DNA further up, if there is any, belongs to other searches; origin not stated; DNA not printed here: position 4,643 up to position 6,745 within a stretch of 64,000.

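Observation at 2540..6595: ALS-like ThDP enzyme embedded in a CDP-3,6-dideoxyhexose pathway (yersiniose-like branched-chain sugar?)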

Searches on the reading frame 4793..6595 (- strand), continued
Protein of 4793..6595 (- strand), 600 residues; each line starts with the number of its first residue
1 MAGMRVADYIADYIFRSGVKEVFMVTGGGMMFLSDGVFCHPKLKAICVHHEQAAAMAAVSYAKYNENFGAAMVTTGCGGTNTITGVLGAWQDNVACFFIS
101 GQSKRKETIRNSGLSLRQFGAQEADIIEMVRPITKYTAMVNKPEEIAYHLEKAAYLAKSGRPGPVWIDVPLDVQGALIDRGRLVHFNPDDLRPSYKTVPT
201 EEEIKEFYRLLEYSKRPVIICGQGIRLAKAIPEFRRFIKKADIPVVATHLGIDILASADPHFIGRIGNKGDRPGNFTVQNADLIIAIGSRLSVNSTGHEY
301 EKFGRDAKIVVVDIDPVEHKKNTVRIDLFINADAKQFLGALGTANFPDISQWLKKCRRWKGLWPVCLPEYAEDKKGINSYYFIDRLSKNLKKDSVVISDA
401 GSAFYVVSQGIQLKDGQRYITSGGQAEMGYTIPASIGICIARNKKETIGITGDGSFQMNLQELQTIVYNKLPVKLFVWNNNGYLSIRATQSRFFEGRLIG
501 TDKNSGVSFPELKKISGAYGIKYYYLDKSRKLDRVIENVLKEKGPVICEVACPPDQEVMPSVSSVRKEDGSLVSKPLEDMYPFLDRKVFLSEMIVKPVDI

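Call 46: search_solved_structures(query=A1, max_evalue=1e-40, show_alignments=3)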
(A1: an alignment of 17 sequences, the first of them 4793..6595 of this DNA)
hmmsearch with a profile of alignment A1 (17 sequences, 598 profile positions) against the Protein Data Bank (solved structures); distinct sequences matched with E-value up to 1e-40: 57.
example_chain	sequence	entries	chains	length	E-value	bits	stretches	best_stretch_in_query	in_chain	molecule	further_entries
8rph_A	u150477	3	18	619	7.9e-163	546.1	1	2-592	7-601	Thiamine pyrophosphate-binding protein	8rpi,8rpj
5ahk_A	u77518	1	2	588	2.8e-99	336.3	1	2-559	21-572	ACETOLACTATE SYNTHASE II, LARGE SUBUNIT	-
7tzz_A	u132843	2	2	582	7e-85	288.7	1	5-562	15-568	Acetolactate synthase, chloroplastic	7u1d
7u25_A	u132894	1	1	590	1e-84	288.2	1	5-562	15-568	Acetolactate synthase, chloroplastic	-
7stq_A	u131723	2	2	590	1.1e-84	288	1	5-562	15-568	Acetolactate synthase, chloroplastic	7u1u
3e9y_A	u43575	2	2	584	1.3e-84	287.8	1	5-562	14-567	Acetolactate synthase, chloroplastic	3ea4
6u9h_A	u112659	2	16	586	1.4e-84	287.8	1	5-562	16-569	Acetolactate synthase, chloroplastic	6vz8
1ybh_A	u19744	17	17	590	1.4e-84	287.7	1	5-562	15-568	Acetolactate synthase, chloroplast | Acetolactate synthase | Acetolactate synthase, chloroplastic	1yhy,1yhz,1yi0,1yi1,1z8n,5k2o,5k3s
8et5_A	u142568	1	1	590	2.6e-84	286.9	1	5-560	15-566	Acetolactate synthase, chloroplastic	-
6dek_A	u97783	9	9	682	4.6e-83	282.7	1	10-567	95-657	Acetolactate synthase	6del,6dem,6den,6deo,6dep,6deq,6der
6lpi_A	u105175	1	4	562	1.2e-82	281.3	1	5-560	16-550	Acetolactate synthase isozyme 1 large subunit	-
1jsc_A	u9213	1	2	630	1.6e-82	281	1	10-561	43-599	ACETOHYDROXY-ACID SYNTHASE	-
6u9d_A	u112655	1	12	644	1.7e-82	280.9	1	10-561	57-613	Acetolactate synthase catalytic subunit, mitochondrial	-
1n0h_A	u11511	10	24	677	2e-82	280.6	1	10-561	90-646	Acetolactate synthase | Acetolactate synthase, mitochondrial | Acetolactate synthase catalytic subunit, mitochondrial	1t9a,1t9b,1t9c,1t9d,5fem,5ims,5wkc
7egv_A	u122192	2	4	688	7.3e-81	275.4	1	10-565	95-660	Acetolactate synthase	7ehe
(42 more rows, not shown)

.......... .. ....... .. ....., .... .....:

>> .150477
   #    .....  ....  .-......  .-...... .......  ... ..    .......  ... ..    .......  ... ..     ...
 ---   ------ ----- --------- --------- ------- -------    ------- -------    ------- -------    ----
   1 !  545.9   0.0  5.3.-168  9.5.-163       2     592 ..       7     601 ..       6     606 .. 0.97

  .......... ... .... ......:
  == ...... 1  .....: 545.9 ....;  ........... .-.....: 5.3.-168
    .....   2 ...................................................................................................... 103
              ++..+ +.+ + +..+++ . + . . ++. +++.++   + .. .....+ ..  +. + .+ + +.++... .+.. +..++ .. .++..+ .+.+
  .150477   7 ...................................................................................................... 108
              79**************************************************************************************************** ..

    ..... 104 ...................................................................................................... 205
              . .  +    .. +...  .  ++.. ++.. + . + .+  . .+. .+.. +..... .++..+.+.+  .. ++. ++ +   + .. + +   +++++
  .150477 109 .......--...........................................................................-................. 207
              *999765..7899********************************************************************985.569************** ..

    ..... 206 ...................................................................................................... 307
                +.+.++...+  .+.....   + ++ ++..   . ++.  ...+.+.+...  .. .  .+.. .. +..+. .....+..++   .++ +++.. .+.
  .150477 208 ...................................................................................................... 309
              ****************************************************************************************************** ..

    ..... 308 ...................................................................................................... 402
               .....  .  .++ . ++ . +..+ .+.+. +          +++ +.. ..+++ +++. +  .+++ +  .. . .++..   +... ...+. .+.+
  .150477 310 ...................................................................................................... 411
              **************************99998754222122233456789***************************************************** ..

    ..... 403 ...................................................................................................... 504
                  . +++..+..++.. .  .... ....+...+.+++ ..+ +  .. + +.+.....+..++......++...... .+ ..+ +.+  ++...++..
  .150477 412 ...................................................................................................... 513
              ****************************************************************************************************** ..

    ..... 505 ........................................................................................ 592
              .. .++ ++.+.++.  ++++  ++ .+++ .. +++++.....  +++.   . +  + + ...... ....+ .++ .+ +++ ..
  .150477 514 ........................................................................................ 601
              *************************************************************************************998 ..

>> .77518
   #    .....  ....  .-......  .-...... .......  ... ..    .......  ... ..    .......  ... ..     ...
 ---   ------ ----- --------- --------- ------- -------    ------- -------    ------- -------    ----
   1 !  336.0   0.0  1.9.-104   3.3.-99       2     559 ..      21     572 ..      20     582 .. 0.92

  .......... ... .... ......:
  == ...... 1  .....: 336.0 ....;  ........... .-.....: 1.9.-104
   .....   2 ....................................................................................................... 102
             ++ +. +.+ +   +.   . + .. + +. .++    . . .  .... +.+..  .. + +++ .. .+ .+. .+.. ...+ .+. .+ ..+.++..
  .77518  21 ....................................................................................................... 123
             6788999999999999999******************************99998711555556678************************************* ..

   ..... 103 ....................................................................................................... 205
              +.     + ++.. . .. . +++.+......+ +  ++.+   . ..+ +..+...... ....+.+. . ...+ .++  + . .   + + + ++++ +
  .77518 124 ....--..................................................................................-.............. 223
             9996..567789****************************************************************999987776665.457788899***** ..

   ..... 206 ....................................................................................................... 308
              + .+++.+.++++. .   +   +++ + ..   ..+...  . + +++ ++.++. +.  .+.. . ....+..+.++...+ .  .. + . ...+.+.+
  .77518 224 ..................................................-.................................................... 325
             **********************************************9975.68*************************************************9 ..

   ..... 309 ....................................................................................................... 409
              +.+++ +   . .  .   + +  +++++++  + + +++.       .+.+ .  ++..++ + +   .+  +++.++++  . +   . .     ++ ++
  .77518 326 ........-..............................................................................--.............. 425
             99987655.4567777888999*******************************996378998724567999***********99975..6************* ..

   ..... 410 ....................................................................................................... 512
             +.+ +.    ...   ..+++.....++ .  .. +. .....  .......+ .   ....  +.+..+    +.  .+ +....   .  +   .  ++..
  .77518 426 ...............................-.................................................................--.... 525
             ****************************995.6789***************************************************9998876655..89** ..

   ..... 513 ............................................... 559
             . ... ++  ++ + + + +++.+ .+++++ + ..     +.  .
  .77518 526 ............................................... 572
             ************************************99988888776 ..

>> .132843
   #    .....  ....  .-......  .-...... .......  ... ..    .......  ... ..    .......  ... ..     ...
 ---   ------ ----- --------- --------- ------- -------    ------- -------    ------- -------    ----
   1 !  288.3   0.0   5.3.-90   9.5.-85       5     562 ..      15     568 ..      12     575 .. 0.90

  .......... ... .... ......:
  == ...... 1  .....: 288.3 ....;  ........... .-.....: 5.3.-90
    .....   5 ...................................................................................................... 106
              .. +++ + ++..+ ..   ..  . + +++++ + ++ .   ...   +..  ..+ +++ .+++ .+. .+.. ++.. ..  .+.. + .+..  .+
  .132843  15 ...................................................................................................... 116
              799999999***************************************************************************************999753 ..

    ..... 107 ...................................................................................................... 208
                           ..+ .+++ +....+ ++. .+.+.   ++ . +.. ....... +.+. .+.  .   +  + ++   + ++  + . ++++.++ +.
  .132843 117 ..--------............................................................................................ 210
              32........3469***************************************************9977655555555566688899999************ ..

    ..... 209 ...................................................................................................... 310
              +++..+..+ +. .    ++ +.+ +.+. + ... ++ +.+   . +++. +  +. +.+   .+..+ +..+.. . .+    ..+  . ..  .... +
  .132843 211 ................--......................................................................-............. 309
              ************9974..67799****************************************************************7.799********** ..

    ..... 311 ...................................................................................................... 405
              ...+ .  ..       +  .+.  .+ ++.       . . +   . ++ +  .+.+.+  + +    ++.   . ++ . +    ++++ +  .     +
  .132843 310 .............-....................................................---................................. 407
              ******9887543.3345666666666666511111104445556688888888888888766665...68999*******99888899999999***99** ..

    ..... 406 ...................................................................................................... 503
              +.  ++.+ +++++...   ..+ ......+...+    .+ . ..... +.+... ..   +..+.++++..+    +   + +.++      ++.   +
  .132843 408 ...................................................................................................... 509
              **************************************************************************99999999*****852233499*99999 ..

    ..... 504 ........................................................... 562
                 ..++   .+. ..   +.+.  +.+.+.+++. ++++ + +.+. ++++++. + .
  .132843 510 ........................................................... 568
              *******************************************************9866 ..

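Call 50: search_protein_families(library=pfam, proteins=[L086:8821-9999:+, L026:2230-3249:+, L065:1292-2176:+, L031:3448-4497:-, L026:3200-3979:+, L059:11846-12772:+, L047:13055-13987:+, L007:8084-8824:+, L078:8030-8728:+, L088:4646-5629:+], max_evalue=0.00001)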
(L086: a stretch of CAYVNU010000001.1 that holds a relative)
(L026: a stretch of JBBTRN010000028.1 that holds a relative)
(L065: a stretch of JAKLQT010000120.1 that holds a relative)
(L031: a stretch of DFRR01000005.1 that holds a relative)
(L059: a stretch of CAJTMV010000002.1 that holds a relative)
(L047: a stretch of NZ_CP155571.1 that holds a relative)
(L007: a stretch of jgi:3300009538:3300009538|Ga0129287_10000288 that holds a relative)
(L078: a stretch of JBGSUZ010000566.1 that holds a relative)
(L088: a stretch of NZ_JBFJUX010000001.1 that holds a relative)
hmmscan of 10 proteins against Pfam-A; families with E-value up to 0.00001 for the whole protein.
L086:8821-9999:+ (392 aa): 3 families
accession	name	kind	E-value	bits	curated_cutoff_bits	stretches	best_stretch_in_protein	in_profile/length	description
PF00155.27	Aminotran_1_2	-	3.7e-66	224.2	19.7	1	33-384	2-361/361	Aminotransferase class I and II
PF01041.23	DegT_DnrJ_EryC1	-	4.7e-09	36.4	19.8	1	111-204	59-145/360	DegT/DnrJ/EryC1/StrS aminotransferase family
PF01053.26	Cys_Met_Meta_PP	-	3.2e-07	29.7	27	1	104-206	79-175/381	Cys/Met metabolism PLP-dependent enzyme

L026:2230-3249:+ (339 aa): 2 families
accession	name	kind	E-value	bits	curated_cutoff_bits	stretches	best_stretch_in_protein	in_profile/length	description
PF00682.25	HMGL-like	-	3.4e-44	151.6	29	1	4-261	2-260/260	HMGL-like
PF07836.16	DmpG_comm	-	2.8e-28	97.7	27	1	271-332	2-63/63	DmpG-like communication domain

L065:1292-2176:+ (294 aa): 2 families
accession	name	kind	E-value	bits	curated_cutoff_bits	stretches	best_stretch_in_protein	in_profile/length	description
PF09290.16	AcetDehyd-dimer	-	4.4e-51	173.2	26.6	1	127-264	1-138/138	Prokaryotic acetaldehyde dehydrogenase, dimerisation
PF01118.30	Semialdhyde_dh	-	4.4e-07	30.8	26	1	6-100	1-98/121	Semialdehyde dehydrogenase, NAD binding domain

L031:3448-4497:- (349 aa): 1 family
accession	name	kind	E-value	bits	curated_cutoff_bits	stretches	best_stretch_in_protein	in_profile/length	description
PF00852.26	Glyco_transf_10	-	2e-19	70.4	23.9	1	193-314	21-135/182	Glycosyltransferase family 10 (fucosyltransferase) C-term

L026:3200-3979:+ (259 aa): 1 family
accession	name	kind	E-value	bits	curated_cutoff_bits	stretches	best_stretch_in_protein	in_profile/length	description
PF03328.21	HpcH_HpaI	-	8.1e-27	94.4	25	1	25-218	4-192/221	HpcH/HpaI aldolase/citrate lyase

L059:11846-12772:+ (308 aa): 2 families
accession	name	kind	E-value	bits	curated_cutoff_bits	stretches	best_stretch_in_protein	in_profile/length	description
PF01370.27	Epimerase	-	2.2e-31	109.6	20.9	1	4-230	1-238/240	NAD dependent epimerase/dehydratase family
PF16363.11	GDP_Man_Dehyd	-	1.3e-16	61.4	27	1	6-257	2-273/332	GDP-mannose 4,6 dehydratase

L047:13055-13987:+ (310 aa): 2 families
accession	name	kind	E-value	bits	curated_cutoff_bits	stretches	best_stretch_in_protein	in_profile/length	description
PF05050.19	Methyltransf_21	-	7.3e-23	82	22.7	1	105-268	1-173/173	Methyltransferase FkbM domain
PF02475.24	TRM5-TYW2_MTfase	-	2e-07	31.5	28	1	92-152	29-89/164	TRM5/TYW2 methyltransferase domain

L007:8084-8824:+ (246 aa): 2 families
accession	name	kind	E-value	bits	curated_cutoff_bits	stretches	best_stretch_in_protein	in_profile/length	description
PF12706.13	Lactamase_B_2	-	3e-15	56.8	27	1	31-210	3-200/200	Beta-lactamase superfamily domain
PF00753.33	Lactamase_B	-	1.2e-08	35.6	22.7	1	17-209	4-196/196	Metallo-beta-lactamase superfamily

L078:8030-8728:+ (232 aa): 1 family
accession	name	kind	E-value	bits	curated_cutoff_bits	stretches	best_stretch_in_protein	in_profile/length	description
PF00175.26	NAD_binding_1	-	2.9e-13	50.9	22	1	116-214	1-107/109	Oxidoreductase NAD-binding domain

L088:4646-5629:+ (327 aa): 3 families
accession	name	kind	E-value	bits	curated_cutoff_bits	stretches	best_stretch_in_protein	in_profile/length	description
PF00175.26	NAD_binding_1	-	4.1e-17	63.2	22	1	206-305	1-108/109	Oxidoreductase NAD-binding domain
PF00970.30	FAD_binding_6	-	4.2e-15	56.3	21.1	1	102-194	2-97/99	Oxidoreductase FAD-binding domain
PF00111.32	Fer2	-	4.2e-14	52.7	21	1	11-75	9-73/77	2Fe-2S iron-sulfur cluster binding domain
